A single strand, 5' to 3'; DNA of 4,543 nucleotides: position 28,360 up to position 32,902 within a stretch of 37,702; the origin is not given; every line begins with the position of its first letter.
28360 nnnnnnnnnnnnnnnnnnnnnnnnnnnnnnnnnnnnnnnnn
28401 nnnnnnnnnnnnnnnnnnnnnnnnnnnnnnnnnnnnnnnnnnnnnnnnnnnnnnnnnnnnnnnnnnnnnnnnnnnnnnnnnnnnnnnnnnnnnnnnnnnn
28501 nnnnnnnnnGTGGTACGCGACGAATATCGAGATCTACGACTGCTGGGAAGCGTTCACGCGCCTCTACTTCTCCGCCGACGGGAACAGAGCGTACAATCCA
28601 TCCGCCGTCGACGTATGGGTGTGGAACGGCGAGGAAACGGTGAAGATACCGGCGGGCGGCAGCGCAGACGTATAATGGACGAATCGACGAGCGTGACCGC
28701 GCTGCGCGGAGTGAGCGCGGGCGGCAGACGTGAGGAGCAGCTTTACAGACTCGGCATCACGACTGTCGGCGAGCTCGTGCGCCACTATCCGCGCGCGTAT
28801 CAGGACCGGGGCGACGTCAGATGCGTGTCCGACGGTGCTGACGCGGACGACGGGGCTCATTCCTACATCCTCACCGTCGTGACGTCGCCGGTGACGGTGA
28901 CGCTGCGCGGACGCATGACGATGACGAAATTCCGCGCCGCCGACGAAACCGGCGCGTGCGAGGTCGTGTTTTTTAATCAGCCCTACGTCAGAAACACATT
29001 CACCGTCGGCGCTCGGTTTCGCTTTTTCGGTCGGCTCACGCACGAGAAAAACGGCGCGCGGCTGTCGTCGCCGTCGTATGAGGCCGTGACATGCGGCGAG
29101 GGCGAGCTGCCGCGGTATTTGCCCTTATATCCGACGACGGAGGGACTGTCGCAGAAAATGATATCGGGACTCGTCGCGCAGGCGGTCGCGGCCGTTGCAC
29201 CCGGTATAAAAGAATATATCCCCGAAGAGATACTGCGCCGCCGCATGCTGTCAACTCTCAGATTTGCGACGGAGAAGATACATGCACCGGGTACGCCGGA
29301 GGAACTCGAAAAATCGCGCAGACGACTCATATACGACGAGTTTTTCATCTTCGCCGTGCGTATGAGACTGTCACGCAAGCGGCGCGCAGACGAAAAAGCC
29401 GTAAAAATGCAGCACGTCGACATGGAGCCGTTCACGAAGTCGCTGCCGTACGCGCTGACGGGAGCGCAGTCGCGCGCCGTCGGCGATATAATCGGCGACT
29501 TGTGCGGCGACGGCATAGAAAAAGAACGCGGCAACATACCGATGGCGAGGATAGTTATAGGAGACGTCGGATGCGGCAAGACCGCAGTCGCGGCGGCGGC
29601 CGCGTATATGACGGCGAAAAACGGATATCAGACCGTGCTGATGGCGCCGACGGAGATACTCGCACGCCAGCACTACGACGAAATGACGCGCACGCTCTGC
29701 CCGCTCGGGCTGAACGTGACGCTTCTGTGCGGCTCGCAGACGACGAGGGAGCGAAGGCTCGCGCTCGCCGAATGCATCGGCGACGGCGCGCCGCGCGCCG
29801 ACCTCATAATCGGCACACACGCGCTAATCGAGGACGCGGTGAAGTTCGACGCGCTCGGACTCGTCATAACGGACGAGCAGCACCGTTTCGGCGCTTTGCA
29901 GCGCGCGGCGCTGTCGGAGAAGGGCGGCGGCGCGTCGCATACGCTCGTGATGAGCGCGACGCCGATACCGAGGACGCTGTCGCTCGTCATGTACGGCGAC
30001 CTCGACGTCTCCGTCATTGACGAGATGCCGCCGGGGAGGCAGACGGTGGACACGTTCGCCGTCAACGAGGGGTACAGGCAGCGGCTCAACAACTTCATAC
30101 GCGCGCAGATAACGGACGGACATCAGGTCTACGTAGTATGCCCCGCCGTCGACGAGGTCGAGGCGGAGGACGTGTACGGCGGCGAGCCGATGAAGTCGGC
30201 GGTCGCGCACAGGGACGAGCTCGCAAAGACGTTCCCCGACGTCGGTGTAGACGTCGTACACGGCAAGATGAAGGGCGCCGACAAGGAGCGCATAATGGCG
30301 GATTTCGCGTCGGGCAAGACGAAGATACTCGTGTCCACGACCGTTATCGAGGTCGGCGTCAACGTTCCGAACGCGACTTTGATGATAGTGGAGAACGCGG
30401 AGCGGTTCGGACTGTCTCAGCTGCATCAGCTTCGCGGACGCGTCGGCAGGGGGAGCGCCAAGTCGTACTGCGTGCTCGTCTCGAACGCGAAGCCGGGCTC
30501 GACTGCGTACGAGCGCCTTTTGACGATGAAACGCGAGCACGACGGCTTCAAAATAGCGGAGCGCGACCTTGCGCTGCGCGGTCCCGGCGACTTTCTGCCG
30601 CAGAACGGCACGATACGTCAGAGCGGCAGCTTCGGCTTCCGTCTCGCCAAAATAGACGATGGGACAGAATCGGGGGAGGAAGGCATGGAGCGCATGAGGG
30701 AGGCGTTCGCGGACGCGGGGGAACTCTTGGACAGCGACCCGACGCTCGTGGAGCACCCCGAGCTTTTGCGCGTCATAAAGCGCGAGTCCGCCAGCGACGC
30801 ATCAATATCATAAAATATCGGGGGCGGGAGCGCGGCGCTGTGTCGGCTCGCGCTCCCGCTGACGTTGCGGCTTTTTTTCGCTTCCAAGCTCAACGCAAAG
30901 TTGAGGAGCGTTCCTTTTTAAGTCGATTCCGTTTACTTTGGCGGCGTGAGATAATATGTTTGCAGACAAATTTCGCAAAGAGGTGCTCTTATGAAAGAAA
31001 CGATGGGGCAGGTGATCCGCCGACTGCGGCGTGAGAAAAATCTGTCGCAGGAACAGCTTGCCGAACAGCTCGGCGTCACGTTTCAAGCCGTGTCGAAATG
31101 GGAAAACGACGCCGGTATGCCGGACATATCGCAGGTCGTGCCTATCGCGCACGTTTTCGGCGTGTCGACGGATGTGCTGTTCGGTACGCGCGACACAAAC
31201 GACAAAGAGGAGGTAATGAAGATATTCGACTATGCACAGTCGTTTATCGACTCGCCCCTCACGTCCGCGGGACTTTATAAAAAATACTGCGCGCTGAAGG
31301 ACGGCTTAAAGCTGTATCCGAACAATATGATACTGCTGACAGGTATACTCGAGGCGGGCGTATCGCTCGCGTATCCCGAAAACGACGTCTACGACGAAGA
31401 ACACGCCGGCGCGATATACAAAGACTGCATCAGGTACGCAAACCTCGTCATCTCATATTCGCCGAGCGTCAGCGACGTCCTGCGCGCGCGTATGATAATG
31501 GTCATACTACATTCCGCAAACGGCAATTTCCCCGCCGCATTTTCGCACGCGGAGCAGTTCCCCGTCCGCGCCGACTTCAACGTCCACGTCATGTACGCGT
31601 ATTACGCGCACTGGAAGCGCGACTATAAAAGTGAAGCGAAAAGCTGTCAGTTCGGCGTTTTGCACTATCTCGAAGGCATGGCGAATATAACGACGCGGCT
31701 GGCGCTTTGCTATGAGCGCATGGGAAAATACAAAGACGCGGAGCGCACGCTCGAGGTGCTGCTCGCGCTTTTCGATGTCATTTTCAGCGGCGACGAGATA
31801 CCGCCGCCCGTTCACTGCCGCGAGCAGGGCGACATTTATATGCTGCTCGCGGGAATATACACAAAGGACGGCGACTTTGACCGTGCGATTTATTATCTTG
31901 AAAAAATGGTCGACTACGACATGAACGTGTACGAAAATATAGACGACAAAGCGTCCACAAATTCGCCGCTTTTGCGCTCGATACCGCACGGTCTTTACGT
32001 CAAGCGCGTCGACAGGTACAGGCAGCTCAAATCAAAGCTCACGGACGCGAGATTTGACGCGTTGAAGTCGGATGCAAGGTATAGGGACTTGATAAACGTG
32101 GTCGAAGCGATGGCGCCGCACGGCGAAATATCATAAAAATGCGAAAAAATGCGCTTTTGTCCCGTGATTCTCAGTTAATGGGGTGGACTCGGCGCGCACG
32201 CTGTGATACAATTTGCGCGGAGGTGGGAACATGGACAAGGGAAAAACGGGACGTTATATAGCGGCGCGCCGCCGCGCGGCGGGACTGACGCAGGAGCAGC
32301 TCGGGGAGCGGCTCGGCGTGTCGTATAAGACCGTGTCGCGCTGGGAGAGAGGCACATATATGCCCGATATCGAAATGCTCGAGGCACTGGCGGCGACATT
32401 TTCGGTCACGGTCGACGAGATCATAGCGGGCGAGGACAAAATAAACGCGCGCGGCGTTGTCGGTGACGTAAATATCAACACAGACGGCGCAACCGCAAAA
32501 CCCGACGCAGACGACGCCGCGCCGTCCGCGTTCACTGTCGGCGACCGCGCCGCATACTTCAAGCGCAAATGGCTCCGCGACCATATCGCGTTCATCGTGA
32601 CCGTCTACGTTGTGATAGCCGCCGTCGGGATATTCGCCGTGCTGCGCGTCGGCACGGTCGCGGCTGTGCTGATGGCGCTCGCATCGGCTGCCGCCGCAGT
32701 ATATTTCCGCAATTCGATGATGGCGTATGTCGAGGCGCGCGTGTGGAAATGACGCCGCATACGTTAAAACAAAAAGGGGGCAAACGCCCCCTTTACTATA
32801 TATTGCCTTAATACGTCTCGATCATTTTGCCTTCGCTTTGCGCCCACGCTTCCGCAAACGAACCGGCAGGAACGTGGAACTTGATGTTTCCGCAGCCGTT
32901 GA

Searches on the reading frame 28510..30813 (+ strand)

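Call 47: search_protein_families(library=pfam, proteins=[window:28510-30813:+], max_evalue=0.0001)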
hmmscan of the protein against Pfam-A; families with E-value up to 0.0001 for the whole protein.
window:28510-30813:+ (767 aa): 5 families
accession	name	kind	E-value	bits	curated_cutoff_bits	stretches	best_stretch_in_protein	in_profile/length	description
PF00270.35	DEAD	-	1.3e-21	77.5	26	1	348-490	18-164/167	DEAD/DEAH box helicase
PF00271.37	Helicase_C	-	4.3e-20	72.5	23.5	1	527-647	7-108/110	Helicase conserved C-terminal domain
PF17191.10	RecG_wedge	-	1.8e-13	50.9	23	1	70-229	8-162/162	RecG wedge domain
PF04851.21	ResIII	-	8.3e-07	29.5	22.5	1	349-485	28-162/164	Type III restriction enzyme, res subunit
PF19833.4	RecG_dom3_C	-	7.3e-06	26.4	26.8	1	677-747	2-62/87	ATP-dependent DNA helicase RecG, domain 3, C-terminal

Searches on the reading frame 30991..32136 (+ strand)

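Call 47: search_protein_families(library=pfam, proteins=[window:30991-32136:+], max_evalue=0.0001)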
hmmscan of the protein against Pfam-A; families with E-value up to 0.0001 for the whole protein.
window:30991-32136:+ (381 aa): 11 families
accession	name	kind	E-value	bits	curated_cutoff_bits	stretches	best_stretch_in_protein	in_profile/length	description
PF01381.28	HTH_3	-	6.8e-16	58.5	23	1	9-63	1-55/55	Helix-turn-helix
PF13560.12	HTH_31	-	5.8e-10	39.8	27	1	5-61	2-59/64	Helix-turn-helix domain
PF12844.13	HTH_19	-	8.3e-10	38.9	30.2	1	6-64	1-59/64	Helix-turn-helix domain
PF13176.12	TPR_7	-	5.3e-08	32.8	27.9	0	236-260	4-28/36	Tetratricopeptide repeat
PF07719.23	TPR_2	-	1.4e-07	31.5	27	0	282-311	3-32/34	Tetratricopeptide repeat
PF13424.12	TPR_12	-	1e-06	29.3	30.1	0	231-260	45-74/77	Tetratricopeptide repeat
PF14559.12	TPR_19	-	5.2e-06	27.1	25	0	224-259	18-53/68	Tetratricopeptide repeat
PF00515.34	TPR_1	-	6.9e-06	26.1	27.8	0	235-252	5-22/34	Tetratricopeptide repeat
PF13428.12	TPR_14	-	7.1e-06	26.7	23.5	0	234-261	4-31/44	Tetratricopeptide repeat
PF13174.12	TPR_6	-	2e-05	25.4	26.3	0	236-261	5-30/33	Tetratricopeptide repeat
PF13181.12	TPR_8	-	7.3e-05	23.1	25.7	0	281-309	2-30/34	Tetratricopeptide repeat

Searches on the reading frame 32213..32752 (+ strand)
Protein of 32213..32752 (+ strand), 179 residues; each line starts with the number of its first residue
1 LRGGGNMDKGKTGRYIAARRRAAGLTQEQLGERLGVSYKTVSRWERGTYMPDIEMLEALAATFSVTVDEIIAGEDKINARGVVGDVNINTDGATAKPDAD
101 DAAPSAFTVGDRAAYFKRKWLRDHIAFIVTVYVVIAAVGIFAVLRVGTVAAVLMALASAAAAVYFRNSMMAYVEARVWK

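Call 47: search_protein_families(library=pfam, proteins=[window:32213-32752:+], max_evalue=0.0001)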
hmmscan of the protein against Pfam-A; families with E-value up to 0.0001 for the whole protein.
window:32213-32752:+ (179 aa): 5 families
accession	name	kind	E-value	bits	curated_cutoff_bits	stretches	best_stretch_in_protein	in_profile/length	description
PF01381.28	HTH_3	-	6.1e-17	61.9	23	1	16-70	1-55/55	Helix-turn-helix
PF13560.12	HTH_31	-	6.7e-14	52.4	27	1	13-69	3-60/64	Helix-turn-helix domain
PF12844.13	HTH_19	-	1.1e-07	32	30.2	1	16-75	4-63/64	Helix-turn-helix domain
PF13384.12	HTH_23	-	5.1e-06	26.6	24.6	1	14-44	7-37/50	Homeodomain-like domain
PF13443.12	HTH_26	-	3.4e-05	24.4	22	1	22-72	8-59/63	Cro/C1-type HTH DNA-binding domain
